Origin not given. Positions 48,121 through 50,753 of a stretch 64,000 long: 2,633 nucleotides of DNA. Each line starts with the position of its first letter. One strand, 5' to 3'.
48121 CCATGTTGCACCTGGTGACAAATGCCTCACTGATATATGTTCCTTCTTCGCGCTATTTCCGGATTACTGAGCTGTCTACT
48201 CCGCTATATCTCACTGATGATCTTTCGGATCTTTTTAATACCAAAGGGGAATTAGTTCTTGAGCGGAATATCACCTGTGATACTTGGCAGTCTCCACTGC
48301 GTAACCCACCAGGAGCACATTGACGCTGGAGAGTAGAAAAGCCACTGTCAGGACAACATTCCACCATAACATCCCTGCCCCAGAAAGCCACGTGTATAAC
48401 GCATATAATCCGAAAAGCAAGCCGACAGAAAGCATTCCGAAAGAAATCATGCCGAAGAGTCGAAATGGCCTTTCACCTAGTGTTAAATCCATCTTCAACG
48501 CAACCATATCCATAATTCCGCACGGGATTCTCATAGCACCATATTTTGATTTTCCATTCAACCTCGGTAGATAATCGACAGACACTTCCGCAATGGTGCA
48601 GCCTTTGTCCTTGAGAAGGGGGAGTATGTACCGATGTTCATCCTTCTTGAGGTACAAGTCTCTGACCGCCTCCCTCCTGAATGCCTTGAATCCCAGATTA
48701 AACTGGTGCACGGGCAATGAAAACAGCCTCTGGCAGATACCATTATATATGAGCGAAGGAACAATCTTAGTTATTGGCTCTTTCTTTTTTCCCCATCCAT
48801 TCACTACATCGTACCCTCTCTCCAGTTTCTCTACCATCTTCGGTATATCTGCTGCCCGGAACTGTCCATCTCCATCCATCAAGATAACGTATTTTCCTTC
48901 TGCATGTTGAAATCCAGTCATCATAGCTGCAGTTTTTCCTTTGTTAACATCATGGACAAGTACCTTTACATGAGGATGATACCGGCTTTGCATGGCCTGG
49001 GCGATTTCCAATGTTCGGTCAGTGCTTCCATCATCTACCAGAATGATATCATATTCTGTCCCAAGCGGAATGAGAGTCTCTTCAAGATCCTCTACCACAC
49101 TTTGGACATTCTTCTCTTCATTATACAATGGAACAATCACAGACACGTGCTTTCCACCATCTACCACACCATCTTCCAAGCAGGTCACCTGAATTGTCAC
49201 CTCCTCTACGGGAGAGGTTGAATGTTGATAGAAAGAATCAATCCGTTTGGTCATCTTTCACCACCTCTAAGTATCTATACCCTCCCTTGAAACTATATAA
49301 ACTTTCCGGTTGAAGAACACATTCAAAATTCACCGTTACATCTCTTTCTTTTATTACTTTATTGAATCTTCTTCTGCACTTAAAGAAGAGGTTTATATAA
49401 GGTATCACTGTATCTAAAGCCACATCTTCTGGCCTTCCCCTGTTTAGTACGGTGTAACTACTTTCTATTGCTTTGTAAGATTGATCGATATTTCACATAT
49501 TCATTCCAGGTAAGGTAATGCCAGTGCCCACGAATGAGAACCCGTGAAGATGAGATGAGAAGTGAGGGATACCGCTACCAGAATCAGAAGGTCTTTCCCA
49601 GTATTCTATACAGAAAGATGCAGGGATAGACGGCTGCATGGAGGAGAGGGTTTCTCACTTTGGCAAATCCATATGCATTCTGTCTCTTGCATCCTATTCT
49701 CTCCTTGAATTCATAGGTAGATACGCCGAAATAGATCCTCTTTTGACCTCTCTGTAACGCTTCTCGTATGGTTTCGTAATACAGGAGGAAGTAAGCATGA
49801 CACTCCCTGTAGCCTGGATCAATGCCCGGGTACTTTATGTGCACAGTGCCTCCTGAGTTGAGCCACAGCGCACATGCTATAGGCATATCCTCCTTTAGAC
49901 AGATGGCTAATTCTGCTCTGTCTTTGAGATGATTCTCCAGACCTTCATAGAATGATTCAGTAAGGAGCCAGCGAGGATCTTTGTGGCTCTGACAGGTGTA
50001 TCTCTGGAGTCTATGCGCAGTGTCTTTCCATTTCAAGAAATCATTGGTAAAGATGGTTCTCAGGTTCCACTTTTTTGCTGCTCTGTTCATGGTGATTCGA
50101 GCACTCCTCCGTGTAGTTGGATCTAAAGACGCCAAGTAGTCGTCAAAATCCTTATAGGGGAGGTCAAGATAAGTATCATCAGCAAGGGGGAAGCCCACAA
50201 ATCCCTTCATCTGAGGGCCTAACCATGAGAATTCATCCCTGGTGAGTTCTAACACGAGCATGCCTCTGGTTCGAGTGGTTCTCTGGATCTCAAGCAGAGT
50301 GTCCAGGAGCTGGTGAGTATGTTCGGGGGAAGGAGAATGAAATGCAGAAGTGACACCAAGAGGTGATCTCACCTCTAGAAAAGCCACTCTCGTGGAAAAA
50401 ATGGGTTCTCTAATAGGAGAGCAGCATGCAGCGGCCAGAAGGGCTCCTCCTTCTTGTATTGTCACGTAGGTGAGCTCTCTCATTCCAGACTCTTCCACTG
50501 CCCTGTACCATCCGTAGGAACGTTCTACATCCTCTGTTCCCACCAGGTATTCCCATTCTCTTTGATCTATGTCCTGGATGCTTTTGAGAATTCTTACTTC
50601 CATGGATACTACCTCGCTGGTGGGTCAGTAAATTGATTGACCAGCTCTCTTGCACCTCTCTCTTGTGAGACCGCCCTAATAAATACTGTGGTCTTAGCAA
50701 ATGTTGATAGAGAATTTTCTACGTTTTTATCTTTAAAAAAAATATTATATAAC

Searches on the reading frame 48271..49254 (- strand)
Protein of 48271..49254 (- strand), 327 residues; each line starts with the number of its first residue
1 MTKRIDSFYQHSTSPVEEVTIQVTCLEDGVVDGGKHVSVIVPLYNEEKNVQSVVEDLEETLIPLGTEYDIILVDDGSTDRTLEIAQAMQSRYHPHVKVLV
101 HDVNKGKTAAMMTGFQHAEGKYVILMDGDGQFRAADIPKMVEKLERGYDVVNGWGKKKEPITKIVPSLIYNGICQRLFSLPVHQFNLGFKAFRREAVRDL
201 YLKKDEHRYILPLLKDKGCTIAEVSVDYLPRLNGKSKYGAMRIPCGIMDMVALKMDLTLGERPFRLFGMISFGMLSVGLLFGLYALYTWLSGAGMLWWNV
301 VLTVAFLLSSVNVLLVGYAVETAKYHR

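Call 5: search_protein_families(library=ncbifam, proteins=[window:48271-49254:-], max_evalue=0.01)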
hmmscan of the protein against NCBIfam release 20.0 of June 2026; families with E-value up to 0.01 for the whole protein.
window:48271-49254:- (327 aa): 26 families (the best 25 are shown)
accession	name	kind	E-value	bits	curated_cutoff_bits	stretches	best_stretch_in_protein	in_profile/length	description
NF007986.1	PRK10714.1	equivalog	1.2e-31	110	529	1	35-284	6-251/316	undecaprenyl-phosphate 4-deoxy-4-formamido-L-arabinose transferase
NF047588.1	GlcsyltransPgfSStrep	equivalog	6.7e-31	107.6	500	1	36-289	2-248/308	glycosyltransferase PgfS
TIGR04182.1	glyco_TIGR04182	equivalog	1.5e-27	96.8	325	1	37-319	2-278/293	S-layer glycoprotein N-glycosyltransferase AglJ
TIGR03937.1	PgaC_IcaA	equivalog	3.3e-19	69.2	422.3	1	34-147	44-153/407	poly-beta-1,6-N-acetyl-D-glucosamine synthase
NF007482.0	PRK10073.1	equivalog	1.8e-18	66.7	423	1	35-135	6-101/334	glycosyltransferase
TIGR03111.1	glyc2_xrt_Gpos1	hypoth_equivalog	7.3e-15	54.7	363.95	1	36-150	50-162/439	TIGR03111 family XrtG-associated glycosyltransferase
NF041875.1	EPS_EpsD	equivalog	2.5e-14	53.4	370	1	37-133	1-93/325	exopolysaccharide biosynthesis glycosyltransferase EpsD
NF058614.1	PPMAGASynPpgS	equivalog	3e-14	53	370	1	37-153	2-111/226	polyprenyl-phospho-N-acetylgalactosaminyl synthase PpgS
NF047683.1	TeichurnBiosyTuaG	equivalog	1e-13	51.5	400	1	35-142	6-109/252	teichuronic acid biosynthesis protein TuaG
TIGR04283.1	glyco_like_mftF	equivalog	3.1e-13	49.8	182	1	37-137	1-90/221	TIGR04283 family arsenosugar biosynthesis glycosyltransferase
NF010496.0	PRK13915.1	equivalog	3.8e-13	49.2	262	1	8-141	8-139/307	glucosyl-3-phosphoglycerate synthase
NF041391.1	DPhHxTase_Halo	equivalog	6.4e-13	48.2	375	1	44-232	4-187/213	dolichyl-phosphate hexose transferase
NF053739.1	GlytfEpsEBac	equivalog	3.3e-12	46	450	1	36-150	2-115/265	glycosyltransferase EpsE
TIGR03965.1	mycofact_glyco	equivalog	1.1e-11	44.2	280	1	33-144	72-179/467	mycofactocin biosynthesis glycosyltransferase MftF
NF038302.1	EPS_HpsE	equivalog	5.5e-11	42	300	1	37-130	3-97/307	hormogonium polysaccharide biosynthesis glycosyltransferase HpsE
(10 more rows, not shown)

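Call 6: search_protein_families(library=pfam, proteins=[window:48271-49254:-], max_evalue=0.01)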
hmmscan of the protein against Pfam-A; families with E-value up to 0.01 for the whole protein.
window:48271-49254:- (327 aa): 4 families
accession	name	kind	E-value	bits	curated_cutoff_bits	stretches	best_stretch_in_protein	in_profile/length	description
PF00535.33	Glycos_transf_2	-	9.7e-35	120.4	23.3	1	38-199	1-166/168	Glycosyl transferase family 2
PF13641.12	Glyco_tranf_2_3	-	6.4e-08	33.3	27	1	37-129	3-96/230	Glycosyltransferase like family 2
PF10111.15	Glyco_tranf_2_2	-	9.5e-08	32.3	27.3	1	38-136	1-98/276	Glycosyltransferase like family 2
PF13704.12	Glyco_tranf_2_4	-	0.001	19.9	27.5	1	69-129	21-81/98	Glycosyl transferase family 2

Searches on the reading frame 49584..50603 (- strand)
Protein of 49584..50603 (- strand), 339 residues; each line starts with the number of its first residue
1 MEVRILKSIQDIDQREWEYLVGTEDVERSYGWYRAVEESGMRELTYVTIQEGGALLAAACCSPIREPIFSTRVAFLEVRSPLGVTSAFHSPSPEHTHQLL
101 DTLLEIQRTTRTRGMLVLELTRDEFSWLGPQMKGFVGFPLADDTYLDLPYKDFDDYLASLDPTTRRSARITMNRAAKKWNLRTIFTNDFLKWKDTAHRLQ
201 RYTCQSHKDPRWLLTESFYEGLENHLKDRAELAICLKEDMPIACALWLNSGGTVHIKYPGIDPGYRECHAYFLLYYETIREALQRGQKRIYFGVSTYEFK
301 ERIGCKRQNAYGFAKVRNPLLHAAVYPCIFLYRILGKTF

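Call 5: search_protein_families(library=ncbifam, proteins=[window:49584-50603:-], max_evalue=0.01)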
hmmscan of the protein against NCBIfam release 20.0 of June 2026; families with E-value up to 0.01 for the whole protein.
window:49584-50603:- (339 aa): 1 family
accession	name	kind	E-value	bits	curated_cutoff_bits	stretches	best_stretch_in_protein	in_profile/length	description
TIGR03019.1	pepcterm_femAB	equivalog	5e-07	29.1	260.35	1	214-309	179-280/330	FemAB family XrtA/PEP-CTERM system-associated protein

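Call 6: search_protein_families(library=pfam, proteins=[window:49584-50603:-], max_evalue=0.01)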
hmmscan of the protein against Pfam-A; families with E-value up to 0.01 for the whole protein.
window:49584-50603:- (339 aa): 4 families
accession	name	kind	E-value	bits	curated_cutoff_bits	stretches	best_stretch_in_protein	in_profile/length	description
PF04339.18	FemAB_like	-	1.8e-15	57.4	27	1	96-325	117-343/369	Peptidogalycan biosysnthesis/recognition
PF13480.13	Acetyltransf_6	-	2.3e-13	51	22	1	189-301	34-143/143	Acetyltransferase (GNAT) domain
PF02388.22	FemAB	-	2e-05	24.1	24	1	205-293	271-359/406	FemAB family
PF00583.31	Acetyltransf_1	-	0.0009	19.9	20.7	0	216-295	19-101/116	Acetyltransferase (GNAT) family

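Call 26: list_cluster_members(proteins=[window:51045-51728:-, window:51045-51704:-, window:49584-50603:-, window:48271-49254:-, window:40139-40780:+, window:59529-60806:+, window:42208-43359:-])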
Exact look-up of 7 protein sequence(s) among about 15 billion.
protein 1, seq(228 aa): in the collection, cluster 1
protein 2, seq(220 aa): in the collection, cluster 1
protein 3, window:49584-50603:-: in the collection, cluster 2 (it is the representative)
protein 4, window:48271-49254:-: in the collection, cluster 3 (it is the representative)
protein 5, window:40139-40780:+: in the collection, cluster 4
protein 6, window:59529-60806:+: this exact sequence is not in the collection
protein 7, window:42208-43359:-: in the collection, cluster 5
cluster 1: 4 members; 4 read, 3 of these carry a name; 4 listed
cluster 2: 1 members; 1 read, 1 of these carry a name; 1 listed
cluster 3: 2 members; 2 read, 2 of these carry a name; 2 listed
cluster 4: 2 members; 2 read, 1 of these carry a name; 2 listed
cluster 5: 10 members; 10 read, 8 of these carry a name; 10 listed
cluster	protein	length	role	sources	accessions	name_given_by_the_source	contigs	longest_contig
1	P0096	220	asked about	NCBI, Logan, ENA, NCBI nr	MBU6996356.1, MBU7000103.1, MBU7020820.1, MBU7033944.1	MAG: hypothetical protein HXS41_07150 [Theionarchaea archaeon] | hypothetical protein [Theionarchaea archaeon]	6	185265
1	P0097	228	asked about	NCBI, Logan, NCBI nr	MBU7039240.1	MAG: hypothetical protein HXS45_00415 [Theionarchaea archaeon] | hypothetical protein [Theionarchaea archaeon]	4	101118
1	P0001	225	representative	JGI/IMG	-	hypothetical protein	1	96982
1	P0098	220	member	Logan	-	-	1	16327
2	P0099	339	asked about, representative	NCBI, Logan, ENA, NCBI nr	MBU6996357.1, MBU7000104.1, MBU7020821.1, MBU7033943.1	MAG: GNAT family N-acetyltransferase [Theionarchaea archaeon] | GNAT family N-acetyltransferase [Theionarchaea archaeon]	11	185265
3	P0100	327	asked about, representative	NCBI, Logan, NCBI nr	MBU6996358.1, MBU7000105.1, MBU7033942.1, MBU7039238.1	MAG: glycosyltransferase family 2 protein [Theionarchaea archaeon] | glycosyltransferase family 2 protein [Theionarchaea archaeon]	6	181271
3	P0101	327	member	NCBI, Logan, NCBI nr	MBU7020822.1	MAG: glycosyltransferase family 2 protein [Theionarchaea archaeon] | glycosyltransferase family 2 protein [Theionarchaea archaeon]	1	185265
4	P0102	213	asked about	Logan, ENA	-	-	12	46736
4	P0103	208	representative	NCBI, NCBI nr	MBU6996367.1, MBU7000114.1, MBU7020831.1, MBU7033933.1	MAG: hypothetical protein HXS41_07205 [Theionarchaea archaeon] | hypothetical protein [Theionarchaea archaeon]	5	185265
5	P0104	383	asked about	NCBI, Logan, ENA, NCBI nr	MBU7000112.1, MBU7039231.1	MAG: hypothetical protein HXS51_05065 [Theionarchaea archaeon] | hypothetical protein [Theionarchaea archaeon]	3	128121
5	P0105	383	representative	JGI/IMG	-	hypothetical protein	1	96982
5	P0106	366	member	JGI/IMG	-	hypothetical protein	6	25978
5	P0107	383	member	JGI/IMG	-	hypothetical protein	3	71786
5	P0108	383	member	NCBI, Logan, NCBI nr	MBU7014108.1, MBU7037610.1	MAG: hypothetical protein HXS52_06735 [Theionarchaea archaeon] | hypothetical protein [Theionarchaea archaeon]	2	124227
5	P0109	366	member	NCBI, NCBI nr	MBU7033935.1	MAG: hypothetical protein HXS49_02020 [Theionarchaea archaeon] | hypothetical protein [Theionarchaea archaeon]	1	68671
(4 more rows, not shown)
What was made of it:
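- Checked: Public annotations use both starts (call 26).
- Taxon assigned from exact protein matches (call 26).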
